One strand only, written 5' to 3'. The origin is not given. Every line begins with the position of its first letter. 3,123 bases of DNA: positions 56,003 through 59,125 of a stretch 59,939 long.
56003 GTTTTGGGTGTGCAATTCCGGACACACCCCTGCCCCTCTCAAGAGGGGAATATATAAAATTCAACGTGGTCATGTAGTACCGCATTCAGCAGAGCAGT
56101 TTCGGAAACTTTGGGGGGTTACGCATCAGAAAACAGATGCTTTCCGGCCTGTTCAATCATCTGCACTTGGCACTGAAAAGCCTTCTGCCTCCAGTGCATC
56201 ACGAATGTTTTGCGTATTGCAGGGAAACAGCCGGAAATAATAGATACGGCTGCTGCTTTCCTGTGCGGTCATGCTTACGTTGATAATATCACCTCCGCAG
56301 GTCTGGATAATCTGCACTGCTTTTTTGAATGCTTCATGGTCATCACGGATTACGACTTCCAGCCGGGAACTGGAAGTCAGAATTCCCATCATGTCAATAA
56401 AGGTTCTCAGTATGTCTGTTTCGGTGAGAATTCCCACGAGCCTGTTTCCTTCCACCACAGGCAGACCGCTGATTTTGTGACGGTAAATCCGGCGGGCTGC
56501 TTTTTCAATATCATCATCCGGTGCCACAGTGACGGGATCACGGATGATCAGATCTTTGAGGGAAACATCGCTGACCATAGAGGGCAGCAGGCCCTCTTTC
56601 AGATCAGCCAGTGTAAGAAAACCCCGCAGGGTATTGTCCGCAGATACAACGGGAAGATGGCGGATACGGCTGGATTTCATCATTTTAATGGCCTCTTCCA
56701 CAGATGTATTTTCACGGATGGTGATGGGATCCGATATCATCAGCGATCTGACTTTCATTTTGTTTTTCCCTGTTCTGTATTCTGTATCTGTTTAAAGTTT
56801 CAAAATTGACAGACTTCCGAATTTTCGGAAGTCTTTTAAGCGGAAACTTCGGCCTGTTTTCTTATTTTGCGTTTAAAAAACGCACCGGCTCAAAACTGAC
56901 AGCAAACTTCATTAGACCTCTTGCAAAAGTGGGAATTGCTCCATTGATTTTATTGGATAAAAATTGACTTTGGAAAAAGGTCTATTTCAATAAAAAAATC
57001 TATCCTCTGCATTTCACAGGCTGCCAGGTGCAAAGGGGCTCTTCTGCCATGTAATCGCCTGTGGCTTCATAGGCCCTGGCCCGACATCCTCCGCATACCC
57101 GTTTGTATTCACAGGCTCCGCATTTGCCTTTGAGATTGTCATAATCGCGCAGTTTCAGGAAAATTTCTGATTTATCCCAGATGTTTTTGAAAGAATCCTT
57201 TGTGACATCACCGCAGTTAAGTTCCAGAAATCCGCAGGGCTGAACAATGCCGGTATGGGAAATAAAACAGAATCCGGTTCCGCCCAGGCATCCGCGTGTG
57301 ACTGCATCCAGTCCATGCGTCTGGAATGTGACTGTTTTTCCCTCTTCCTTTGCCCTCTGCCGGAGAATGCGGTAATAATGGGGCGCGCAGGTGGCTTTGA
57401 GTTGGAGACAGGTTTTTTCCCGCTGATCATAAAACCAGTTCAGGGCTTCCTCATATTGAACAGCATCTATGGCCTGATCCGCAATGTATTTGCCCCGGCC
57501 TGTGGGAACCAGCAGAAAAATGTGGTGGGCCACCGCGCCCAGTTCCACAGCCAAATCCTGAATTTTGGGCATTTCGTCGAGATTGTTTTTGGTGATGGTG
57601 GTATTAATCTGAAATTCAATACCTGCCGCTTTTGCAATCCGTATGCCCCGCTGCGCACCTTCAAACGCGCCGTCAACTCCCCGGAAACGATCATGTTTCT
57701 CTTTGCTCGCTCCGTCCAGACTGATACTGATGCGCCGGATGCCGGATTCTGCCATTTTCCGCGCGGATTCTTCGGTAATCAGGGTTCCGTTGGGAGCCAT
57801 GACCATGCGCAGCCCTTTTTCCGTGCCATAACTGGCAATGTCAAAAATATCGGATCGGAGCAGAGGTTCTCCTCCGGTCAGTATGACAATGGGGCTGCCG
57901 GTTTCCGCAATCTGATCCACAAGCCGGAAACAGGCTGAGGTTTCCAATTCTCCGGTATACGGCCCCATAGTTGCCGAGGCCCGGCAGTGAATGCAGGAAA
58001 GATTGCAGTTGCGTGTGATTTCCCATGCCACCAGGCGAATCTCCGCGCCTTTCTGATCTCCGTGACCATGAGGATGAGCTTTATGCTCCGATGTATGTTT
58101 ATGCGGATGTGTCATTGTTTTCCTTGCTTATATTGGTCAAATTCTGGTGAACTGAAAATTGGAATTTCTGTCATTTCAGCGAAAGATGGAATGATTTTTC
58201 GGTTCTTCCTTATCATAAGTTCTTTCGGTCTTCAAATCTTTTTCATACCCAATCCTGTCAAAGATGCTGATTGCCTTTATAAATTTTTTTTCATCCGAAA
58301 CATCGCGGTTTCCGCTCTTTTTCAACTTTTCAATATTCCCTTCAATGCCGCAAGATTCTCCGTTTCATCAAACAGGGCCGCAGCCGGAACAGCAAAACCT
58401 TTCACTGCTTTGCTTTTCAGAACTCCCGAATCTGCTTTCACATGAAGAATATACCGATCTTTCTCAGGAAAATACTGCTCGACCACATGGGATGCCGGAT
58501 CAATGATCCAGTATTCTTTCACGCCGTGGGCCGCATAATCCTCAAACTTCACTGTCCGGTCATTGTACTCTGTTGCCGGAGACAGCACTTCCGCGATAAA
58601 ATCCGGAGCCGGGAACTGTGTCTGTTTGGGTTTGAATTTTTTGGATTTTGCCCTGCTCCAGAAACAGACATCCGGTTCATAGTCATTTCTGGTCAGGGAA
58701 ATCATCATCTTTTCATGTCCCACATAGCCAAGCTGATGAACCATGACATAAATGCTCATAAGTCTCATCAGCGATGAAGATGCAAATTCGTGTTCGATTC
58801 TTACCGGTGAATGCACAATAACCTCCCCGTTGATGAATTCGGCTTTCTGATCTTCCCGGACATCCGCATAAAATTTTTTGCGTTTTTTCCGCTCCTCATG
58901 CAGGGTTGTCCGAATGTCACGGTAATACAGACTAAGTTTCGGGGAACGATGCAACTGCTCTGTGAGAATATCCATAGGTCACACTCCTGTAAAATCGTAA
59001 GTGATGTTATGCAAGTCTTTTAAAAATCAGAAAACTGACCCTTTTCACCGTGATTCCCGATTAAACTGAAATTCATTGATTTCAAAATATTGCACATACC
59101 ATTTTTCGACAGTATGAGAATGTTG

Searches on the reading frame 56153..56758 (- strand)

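Call 25: search_protein_families(library=pfam, proteins=[window:56153-56758:-], max_evalue=0.00001)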
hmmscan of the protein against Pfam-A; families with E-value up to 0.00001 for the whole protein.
window:56153-56758:- (201 aa): 1 family
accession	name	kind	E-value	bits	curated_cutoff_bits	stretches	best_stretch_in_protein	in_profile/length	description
PF00571.33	CBS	-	1.1e-33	115.7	24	2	68-120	2-55/57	CBS domain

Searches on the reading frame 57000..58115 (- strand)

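Call 25: search_protein_families(library=pfam, proteins=[window:57000-58115:-], max_evalue=0.00001)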
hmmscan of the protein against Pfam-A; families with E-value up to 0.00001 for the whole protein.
window:57000-58115:- (371 aa): 3 families
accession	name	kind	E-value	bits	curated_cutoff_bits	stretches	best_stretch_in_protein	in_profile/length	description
PF04055.27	Radical_SAM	-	2e-27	96.9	29.5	1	32-188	2-165/166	Radical SAM superfamily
PF13186.11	SPASM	-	3e-06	27.8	21.5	1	276-335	1-66/67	Iron-sulfur cluster-binding domain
PF13353.11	Fer4_12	-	8.1e-06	26.6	22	0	24-140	4-120/137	4Fe-4S single cluster domain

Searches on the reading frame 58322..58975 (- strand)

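Call 25: search_protein_families(library=pfam, proteins=[window:58322-58975:-], max_evalue=0.00001)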
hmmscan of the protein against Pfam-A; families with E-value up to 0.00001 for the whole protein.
window:58322-58975:- (217 aa): 1 family
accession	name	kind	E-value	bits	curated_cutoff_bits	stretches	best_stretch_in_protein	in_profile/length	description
PF05685.18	Uma2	-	3.5e-29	101.9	27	1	40-194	10-167/172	Putative restriction endonuclease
